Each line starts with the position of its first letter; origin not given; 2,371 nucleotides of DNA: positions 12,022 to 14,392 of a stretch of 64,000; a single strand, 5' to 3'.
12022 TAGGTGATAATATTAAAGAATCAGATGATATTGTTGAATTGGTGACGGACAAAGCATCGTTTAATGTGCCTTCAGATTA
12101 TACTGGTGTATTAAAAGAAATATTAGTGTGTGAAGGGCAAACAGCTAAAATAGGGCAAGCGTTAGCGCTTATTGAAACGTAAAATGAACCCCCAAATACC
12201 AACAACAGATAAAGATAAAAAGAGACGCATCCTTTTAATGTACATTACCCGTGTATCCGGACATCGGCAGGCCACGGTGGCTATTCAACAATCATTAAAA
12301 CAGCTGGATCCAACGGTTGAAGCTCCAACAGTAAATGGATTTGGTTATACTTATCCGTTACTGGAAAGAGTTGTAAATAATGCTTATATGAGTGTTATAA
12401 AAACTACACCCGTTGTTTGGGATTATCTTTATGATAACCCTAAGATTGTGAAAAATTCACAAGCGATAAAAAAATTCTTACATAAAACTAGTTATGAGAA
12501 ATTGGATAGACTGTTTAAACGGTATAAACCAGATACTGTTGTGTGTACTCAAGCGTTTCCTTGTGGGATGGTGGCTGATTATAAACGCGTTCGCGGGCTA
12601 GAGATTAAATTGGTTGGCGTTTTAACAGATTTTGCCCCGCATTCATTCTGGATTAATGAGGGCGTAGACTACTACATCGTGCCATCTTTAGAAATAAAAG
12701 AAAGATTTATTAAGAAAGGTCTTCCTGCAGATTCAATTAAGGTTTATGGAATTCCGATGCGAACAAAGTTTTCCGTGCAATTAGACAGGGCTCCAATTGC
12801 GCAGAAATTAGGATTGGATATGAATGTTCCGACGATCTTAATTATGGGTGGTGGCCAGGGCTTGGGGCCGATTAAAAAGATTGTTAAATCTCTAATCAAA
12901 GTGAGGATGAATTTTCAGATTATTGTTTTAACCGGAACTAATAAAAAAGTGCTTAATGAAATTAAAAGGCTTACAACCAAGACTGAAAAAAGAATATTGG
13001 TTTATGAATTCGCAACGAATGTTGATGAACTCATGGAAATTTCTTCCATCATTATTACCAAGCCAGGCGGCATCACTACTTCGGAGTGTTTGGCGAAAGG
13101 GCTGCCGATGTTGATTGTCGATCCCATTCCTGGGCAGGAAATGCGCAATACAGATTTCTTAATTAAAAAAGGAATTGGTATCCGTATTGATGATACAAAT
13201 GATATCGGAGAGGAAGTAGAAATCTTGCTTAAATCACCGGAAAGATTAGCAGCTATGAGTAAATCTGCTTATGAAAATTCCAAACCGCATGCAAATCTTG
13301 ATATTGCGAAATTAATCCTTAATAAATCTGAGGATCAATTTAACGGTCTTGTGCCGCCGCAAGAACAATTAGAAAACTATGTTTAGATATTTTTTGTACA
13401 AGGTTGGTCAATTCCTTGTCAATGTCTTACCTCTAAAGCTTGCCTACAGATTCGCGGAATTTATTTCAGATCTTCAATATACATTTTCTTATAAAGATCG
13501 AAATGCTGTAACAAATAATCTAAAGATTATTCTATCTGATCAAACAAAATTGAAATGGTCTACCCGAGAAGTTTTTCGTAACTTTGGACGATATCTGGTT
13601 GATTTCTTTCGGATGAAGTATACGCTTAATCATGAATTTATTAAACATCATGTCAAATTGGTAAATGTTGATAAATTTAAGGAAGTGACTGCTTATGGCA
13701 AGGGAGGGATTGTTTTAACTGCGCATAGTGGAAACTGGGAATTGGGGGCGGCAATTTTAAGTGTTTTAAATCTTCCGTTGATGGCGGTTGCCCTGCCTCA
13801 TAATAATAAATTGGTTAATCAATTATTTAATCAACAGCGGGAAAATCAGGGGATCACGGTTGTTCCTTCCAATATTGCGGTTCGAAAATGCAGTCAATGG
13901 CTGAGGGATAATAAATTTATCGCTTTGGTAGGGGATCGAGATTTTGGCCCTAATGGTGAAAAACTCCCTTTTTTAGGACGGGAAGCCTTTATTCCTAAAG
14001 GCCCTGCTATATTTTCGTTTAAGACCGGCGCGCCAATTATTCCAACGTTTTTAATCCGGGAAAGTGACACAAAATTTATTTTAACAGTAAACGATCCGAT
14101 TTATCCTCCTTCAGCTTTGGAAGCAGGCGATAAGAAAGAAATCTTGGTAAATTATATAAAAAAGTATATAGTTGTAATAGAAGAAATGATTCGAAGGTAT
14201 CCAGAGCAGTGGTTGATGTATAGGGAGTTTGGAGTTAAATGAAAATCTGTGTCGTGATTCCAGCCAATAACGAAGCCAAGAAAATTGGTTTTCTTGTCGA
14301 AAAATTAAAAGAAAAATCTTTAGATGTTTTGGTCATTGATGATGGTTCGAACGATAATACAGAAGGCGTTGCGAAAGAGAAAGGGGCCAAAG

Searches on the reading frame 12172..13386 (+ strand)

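Call 80: search_protein_families(library=ncbifam, proteins=[window:12172-13386:+], max_evalue=1e-10)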
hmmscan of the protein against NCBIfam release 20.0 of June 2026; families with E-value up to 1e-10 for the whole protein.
window:12172-13386:+ (404 aa): 3 families
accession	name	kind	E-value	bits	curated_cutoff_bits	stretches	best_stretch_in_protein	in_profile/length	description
NF010135.0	PRK13609.1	equivalog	3.2e-71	240.3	500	1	16-389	3-372/388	diglucosyl diacylglycerol synthase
NF010134.0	PRK13608.1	equivalog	1e-44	153.2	557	1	17-384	5-367/391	diglucosyl diacylglycerol synthase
TIGR01133.1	murG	equivalog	1.6e-17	63.5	250.25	1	190-382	157-353/353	undecaprenyldiphospho-muramoylpentapeptide beta-N-acetylglucosaminyltransferase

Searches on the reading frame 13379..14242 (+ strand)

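Call 80: search_protein_families(library=ncbifam, proteins=[window:13379-14242:+], max_evalue=1e-10)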
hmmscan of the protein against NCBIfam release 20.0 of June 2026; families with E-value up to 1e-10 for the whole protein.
window:13379-14242:+ (287 aa): 14 families
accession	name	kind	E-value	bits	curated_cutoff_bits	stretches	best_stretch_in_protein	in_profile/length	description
NF005919.0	PRK07920.1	equivalog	5.7e-36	124.1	209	1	5-281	13-289/311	phosphatidylinositol mannoside acyltransferase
NF006270.0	PRK08419.1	equivalog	6.2e-32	111.1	248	1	5-280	8-283/298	lipid A biosynthesis lauroyl acyltransferase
TIGR02207.1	lipid_A_htrB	subfamily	3.9e-22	79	297.8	1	13-279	24-285/303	LpxL/LpxP family Kdo(2)-lipid IV(A) lauroyl/palmitoleoyl acyltransferase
NF005120.0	PRK06553.1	equivalog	2.1e-19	70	273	1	17-281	37-302/308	lipid A biosynthesis lauroyl acyltransferase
NF005340.0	PRK06860.1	subfamily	3.6e-17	62.5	398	1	12-280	30-292/309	lipid A biosynthesis lauroyl acyltransferase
NF006487.0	PRK08905.1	equivalog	7.2e-17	61.4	281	1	13-280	9-268/290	lysophospholipid acyltransferase family protein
NF005150.0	PRK06628.1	equivalog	2.7e-16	59.8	350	1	43-282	52-285/290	lipid A biosynthesis lauroyl acyltransferase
NF004569.0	PRK05906.1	equivalog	3.5e-15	55.8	439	1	106-280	138-307/454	lipid A biosynthesis lauroyl acyltransferase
NF005952.0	PRK08025.1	equivalog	2.4e-14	53.2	517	1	11-282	26-292/306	kdo(2)-lipid IV(A) palmitoleoyltransferase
NF005399.0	PRK06946.1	subfamily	3.5e-14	52.7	343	1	13-222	16-226/294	lipid A biosynthesis lauroyl acyltransferase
NF004191.0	PRK05646.1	equivalog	1.3e-13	50.8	491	1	12-280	26-290/310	lipid A biosynthesis lauroyl acyltransferase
NF006507.0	PRK08943.1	subfamily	2.1e-13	50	337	1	13-279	36-298/322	lipid A biosynthesis (KDO)2-(lauroyl)-lipid IVA acyltransferase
TIGR02208.1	lipid_A_msbB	equivalog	7.4e-13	48.4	336.05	1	13-279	26-288/305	lauroyl-Kdo(2)-lipid IV(A) myristoyltransferase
NF006432.0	PRK08706.1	equivalog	1.7e-12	47.2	384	1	11-280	8-273/289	lipid A biosynthesis lauroyl acyltransferase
